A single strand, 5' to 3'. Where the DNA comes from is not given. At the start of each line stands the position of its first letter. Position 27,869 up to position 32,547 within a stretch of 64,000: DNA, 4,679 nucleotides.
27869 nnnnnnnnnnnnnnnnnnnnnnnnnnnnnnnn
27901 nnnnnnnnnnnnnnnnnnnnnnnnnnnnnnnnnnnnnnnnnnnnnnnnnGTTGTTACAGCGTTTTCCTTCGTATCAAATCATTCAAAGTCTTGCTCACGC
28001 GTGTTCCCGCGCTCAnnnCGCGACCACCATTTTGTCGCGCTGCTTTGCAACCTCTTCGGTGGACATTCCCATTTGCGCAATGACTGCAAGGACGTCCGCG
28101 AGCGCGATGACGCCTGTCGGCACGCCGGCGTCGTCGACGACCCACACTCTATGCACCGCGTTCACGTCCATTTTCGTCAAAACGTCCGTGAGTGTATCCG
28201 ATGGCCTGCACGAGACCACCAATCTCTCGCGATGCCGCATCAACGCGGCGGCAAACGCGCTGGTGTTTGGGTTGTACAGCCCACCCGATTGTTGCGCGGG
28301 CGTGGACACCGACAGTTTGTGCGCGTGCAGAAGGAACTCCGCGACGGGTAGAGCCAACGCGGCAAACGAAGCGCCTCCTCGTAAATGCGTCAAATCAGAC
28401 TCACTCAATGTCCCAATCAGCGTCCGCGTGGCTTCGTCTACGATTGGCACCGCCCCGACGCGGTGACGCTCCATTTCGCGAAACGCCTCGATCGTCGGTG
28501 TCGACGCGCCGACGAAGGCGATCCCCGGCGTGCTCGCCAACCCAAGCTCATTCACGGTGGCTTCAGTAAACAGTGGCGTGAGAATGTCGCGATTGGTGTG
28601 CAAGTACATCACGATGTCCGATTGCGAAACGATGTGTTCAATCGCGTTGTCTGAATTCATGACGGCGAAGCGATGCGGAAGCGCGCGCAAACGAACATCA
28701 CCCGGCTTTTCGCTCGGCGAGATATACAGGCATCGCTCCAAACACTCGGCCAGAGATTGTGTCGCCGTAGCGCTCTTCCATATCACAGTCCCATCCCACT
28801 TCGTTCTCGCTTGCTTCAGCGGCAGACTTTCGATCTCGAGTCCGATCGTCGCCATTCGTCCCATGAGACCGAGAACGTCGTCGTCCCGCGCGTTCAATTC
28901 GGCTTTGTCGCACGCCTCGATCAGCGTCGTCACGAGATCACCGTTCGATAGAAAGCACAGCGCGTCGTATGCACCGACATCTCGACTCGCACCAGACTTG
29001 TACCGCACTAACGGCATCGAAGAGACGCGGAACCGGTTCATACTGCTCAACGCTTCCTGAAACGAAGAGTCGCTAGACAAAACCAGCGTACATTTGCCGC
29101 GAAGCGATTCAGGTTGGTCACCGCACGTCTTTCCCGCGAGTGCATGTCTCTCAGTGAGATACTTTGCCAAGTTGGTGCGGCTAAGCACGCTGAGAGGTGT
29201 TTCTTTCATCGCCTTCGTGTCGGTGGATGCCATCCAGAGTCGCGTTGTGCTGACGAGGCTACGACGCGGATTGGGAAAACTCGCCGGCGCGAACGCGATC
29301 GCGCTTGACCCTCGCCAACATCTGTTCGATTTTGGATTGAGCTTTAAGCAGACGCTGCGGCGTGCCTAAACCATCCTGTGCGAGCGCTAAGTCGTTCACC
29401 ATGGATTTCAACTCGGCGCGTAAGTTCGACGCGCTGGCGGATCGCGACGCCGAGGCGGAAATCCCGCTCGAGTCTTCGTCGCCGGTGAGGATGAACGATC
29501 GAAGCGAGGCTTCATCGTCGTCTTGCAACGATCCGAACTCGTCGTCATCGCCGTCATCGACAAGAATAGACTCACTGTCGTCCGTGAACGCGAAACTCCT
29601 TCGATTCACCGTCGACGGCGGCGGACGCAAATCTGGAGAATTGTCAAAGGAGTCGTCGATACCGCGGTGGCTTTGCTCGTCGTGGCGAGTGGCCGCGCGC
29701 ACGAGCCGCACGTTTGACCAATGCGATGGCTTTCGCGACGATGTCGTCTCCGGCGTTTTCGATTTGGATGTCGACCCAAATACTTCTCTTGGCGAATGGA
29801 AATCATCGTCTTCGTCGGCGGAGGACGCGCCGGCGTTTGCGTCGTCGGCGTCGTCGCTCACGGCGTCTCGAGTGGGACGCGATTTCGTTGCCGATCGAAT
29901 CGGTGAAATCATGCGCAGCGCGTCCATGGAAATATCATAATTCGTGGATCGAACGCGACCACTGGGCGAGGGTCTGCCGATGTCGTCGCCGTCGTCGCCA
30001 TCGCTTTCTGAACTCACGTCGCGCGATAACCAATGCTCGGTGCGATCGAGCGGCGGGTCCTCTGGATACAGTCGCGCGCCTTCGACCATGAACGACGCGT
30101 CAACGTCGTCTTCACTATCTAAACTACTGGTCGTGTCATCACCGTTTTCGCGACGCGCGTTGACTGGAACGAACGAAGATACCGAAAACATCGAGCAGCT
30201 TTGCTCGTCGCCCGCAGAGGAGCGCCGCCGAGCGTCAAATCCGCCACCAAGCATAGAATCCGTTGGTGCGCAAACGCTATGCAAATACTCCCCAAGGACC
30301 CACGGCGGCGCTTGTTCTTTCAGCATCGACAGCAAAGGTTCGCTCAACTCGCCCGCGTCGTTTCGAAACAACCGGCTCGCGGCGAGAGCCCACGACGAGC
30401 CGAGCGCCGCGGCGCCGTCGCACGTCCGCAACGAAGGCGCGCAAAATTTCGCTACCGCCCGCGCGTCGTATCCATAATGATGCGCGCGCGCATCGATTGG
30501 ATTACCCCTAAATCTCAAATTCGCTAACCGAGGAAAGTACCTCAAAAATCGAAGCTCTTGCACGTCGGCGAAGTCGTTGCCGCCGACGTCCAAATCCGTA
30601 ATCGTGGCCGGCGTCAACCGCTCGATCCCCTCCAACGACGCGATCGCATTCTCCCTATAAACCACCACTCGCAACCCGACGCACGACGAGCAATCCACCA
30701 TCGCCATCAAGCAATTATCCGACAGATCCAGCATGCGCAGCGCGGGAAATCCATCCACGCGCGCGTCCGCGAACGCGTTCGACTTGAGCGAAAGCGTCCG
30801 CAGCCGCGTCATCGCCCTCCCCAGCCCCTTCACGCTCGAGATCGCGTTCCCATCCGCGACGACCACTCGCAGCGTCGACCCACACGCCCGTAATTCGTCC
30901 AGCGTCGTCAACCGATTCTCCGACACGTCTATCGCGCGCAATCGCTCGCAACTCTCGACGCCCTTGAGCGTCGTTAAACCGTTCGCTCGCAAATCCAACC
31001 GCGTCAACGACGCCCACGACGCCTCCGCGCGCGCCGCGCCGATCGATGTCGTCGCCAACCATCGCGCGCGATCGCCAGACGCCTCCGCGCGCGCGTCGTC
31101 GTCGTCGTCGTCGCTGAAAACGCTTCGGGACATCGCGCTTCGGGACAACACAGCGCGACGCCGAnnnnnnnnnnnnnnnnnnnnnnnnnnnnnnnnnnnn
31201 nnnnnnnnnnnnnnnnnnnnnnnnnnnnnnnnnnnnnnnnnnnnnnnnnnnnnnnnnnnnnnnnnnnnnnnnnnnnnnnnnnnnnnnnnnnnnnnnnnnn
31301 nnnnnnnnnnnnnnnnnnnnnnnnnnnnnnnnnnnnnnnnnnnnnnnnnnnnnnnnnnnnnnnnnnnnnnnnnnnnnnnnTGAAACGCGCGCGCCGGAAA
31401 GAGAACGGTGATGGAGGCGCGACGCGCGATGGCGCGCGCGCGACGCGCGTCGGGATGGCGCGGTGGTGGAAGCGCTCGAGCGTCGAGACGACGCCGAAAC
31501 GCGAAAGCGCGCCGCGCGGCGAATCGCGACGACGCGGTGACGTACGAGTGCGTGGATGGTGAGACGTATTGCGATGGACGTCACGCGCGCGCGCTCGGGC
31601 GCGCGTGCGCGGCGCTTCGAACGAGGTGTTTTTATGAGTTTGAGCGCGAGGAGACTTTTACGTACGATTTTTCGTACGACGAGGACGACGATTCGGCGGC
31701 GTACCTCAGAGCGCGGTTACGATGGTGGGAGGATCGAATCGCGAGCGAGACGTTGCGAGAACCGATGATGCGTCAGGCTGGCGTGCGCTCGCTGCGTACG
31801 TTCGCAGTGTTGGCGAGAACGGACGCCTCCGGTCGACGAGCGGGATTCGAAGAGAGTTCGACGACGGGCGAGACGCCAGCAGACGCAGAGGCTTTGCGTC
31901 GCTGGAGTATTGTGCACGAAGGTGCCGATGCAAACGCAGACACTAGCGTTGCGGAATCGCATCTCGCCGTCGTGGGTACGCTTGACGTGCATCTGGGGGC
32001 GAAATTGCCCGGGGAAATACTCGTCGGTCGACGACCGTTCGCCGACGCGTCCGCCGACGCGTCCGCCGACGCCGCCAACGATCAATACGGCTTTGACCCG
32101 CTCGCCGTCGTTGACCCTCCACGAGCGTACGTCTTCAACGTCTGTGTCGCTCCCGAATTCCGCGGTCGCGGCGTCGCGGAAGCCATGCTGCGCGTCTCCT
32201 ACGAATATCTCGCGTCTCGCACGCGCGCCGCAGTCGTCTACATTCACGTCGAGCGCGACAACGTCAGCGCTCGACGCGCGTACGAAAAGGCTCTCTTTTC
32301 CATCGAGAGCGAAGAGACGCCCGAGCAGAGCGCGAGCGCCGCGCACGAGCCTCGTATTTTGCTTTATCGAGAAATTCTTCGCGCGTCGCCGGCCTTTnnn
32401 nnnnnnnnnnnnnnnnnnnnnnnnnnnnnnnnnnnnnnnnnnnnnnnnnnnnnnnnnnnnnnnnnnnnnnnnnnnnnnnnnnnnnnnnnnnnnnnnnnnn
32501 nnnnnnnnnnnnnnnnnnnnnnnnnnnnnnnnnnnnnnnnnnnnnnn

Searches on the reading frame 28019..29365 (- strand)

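Call 22: search_protein_families(library=pfam, proteins=[window:28019-29365:-], max_evalue=0.00001)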
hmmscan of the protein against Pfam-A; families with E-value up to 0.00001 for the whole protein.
window:28019-29365:- (449 aa): 1 family
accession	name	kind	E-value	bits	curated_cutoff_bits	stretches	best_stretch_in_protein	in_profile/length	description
PF00571.33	CBS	-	4.2e-24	85.1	24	2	279-327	6-53/57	CBS domain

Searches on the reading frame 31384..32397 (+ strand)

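Call 23: search_protein_families(library=pfam, proteins=[window:31384-32397:+], max_evalue=0.00001)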
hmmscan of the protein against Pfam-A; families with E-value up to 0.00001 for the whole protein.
window:31384-32397:+ (338 aa): 2 families
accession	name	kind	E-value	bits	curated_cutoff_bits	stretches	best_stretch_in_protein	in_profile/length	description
PF00583.31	Acetyltransf_1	-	1.5e-10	41.8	20.7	1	240-302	55-113/116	Acetyltransferase (GNAT) family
PF13508.13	Acetyltransf_7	-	4.3e-06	27.4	27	0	237-302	17-79/84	Acetyltransferase (GNAT) domain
